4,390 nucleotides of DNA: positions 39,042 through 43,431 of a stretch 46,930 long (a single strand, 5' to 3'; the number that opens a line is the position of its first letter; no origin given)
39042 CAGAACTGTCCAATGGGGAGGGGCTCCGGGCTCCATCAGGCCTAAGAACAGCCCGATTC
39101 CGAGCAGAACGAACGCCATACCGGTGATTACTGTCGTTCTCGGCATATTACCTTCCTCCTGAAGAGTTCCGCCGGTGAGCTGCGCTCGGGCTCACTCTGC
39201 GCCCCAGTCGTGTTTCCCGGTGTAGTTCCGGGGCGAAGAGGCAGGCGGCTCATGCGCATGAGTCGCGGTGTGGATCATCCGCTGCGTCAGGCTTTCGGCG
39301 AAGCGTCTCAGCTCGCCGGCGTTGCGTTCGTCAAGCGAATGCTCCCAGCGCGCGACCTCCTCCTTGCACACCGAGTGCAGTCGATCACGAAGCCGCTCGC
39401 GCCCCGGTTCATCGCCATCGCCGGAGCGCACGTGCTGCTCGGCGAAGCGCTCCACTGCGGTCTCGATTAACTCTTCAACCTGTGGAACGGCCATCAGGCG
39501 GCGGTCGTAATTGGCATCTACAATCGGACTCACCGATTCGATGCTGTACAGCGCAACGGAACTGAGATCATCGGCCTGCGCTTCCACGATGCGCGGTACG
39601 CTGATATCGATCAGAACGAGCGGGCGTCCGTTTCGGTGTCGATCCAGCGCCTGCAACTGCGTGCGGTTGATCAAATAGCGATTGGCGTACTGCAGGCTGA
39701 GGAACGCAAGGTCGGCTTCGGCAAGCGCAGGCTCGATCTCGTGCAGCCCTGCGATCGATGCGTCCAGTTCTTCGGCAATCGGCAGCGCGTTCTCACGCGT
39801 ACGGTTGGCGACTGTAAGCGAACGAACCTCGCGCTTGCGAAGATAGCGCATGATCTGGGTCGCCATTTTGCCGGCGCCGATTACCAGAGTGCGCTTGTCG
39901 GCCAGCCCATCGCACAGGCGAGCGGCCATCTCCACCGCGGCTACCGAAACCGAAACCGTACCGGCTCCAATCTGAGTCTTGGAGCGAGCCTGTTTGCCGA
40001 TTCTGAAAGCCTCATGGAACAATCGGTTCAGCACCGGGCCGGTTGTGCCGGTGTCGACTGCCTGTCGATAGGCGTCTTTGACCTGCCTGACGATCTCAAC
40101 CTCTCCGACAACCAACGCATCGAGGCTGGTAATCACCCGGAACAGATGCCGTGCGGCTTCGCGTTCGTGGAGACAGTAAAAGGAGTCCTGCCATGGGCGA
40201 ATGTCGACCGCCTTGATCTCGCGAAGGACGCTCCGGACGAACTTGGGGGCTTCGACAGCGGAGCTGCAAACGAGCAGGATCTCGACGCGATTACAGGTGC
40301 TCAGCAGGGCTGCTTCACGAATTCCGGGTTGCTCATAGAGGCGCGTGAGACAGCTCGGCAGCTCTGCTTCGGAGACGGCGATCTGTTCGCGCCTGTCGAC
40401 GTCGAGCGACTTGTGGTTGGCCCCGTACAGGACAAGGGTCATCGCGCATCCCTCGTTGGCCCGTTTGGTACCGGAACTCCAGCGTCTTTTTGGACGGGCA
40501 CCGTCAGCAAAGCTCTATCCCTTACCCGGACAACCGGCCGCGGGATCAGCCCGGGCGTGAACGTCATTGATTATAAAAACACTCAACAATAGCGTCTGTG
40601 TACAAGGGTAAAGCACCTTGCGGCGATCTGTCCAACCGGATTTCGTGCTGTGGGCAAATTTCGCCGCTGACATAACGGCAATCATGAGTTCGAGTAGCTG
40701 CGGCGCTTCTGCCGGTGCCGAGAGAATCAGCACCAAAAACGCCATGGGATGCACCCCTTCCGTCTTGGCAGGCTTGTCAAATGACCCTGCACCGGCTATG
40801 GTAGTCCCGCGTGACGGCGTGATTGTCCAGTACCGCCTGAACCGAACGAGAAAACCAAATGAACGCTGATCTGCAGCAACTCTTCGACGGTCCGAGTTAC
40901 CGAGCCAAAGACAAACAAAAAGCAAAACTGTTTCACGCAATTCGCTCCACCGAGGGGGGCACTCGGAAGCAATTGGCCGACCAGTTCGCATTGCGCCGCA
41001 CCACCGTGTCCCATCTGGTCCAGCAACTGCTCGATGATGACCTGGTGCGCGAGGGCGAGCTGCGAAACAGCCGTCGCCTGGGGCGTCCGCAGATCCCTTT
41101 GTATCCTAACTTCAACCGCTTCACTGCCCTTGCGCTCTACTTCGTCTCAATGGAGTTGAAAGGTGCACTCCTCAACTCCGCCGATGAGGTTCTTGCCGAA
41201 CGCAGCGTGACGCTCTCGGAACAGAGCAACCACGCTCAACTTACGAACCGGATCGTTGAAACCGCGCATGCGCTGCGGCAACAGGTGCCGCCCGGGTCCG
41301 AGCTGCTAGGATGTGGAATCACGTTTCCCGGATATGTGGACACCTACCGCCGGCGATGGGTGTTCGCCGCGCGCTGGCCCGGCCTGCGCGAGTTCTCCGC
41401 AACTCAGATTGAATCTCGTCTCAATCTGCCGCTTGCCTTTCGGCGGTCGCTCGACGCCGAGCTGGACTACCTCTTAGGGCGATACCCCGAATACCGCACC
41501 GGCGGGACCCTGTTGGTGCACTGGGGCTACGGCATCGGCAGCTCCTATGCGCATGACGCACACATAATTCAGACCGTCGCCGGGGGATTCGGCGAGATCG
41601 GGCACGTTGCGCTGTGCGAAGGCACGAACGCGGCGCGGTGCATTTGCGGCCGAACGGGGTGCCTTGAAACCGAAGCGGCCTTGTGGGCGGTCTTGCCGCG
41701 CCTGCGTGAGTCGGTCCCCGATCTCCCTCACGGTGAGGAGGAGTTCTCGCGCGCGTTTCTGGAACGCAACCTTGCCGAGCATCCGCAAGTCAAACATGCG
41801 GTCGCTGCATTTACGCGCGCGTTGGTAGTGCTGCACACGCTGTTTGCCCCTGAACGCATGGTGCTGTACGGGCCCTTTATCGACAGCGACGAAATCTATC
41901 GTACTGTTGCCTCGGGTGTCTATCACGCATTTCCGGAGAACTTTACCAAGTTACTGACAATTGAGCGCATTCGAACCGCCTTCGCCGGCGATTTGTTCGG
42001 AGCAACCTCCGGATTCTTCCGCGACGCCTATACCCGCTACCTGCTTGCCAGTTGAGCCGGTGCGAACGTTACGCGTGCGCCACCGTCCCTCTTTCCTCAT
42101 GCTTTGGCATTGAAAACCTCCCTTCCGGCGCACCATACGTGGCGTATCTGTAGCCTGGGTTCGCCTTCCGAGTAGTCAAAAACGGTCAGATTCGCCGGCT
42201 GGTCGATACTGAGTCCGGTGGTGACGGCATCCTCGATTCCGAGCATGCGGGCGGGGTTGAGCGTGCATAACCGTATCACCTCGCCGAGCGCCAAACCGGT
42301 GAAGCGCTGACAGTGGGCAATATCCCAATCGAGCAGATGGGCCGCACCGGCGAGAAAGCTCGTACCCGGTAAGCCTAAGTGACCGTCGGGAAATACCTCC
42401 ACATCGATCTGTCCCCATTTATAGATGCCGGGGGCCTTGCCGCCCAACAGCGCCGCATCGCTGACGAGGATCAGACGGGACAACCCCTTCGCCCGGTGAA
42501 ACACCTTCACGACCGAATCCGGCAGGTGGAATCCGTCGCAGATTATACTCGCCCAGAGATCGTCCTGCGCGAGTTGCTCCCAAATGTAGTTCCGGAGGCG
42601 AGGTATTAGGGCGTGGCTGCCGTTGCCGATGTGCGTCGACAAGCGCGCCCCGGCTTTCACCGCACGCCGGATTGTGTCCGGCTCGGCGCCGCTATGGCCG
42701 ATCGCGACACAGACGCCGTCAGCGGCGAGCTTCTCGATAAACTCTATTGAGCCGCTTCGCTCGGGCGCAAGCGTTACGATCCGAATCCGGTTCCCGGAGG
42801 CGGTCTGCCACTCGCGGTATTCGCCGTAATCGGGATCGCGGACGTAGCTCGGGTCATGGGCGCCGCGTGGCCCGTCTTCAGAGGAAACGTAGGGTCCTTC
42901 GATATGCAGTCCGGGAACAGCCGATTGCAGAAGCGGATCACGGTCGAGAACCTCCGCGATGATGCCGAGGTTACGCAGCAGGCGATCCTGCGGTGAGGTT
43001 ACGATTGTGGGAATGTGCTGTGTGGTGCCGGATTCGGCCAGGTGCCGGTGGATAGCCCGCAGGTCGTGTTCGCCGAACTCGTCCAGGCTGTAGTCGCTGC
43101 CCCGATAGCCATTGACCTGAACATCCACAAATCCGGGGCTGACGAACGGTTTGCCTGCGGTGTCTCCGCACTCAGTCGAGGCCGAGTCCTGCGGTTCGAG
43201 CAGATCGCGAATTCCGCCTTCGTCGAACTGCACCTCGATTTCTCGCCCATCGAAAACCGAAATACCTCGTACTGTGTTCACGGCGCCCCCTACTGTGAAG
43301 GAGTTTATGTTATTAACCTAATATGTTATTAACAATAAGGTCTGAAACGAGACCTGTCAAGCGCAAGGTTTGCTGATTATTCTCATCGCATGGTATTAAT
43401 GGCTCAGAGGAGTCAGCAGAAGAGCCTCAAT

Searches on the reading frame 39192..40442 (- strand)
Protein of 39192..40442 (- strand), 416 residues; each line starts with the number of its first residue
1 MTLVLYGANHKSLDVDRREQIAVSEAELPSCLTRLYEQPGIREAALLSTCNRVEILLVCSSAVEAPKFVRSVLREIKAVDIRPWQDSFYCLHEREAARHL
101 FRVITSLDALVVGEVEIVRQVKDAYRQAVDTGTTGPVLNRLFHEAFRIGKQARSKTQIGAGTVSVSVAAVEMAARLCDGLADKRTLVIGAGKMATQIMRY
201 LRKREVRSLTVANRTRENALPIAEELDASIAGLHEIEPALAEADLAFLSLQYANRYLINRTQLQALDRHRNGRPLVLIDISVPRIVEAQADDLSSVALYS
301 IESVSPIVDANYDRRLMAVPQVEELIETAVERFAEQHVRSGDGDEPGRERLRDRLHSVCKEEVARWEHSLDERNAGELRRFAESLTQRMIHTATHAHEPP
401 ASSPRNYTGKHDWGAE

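Call 76: search_protein_families(library=pfam, proteins=[window:39192-40442:-], max_evalue=0.0001)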
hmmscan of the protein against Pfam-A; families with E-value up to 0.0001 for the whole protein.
window:39192-40442:- (416 aa): 4 families
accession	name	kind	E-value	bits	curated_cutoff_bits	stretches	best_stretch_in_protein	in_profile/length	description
PF05201.20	GlutR_N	-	1e-44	152.4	27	1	7-156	2-151/151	Glutamyl-tRNAGlu reductase, N-terminal domain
PF01488.26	Shikimate_DH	-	1.9e-28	99.7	24.3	1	171-304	1-135/138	Shikimate / quinate 5-dehydrogenase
PF00745.25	GlutR_dimer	-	1.4e-05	25.7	22.9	1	321-395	1-75/99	Glutamyl-tRNAGlu reductase, dimerisation domain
PF03807.23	F420_oxidored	-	8.1e-05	23.6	21.6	0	187-254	4-71/94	NADP oxidoreductase coenzyme F420-dependent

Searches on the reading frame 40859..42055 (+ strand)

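Call 76: search_protein_families(library=pfam, proteins=[window:40859-42055:+], max_evalue=0.0001)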
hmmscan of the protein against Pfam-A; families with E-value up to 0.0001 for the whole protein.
window:40859-42055:+ (398 aa): 2 families
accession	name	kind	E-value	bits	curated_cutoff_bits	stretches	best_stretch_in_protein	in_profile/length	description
PF00480.26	ROK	-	1.5e-18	67.8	22.9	1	100-362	11-266/294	ROK family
PF12840.13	HTH_20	-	6.9e-05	23.2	27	0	23-64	8-49/51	Helix-turn-helix domain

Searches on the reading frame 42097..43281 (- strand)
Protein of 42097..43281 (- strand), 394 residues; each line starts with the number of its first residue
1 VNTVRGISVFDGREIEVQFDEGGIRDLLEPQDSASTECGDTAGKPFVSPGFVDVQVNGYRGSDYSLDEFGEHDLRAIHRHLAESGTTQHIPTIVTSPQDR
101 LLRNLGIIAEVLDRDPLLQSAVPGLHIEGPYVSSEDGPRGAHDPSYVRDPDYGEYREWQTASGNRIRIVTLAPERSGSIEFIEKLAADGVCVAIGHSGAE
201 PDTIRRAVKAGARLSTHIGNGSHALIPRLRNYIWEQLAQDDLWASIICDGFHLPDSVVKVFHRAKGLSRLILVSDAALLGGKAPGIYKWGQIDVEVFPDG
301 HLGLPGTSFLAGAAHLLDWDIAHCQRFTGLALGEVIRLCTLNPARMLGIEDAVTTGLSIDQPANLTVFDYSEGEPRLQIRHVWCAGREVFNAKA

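Call 76: search_protein_families(library=pfam, proteins=[window:42097-43281:-], max_evalue=0.0001)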
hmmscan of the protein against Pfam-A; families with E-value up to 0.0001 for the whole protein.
window:42097-43281:- (394 aa): 2 families
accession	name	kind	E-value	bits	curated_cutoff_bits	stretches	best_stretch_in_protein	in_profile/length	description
PF01979.26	Amidohydro_1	-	2.2e-09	37.4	25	0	327-389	278-345/345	Amidohydrolase family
PF07969.17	Amidohydro_3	-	3.4e-05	24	29.7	1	329-390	406-472/472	Amidohydrolase family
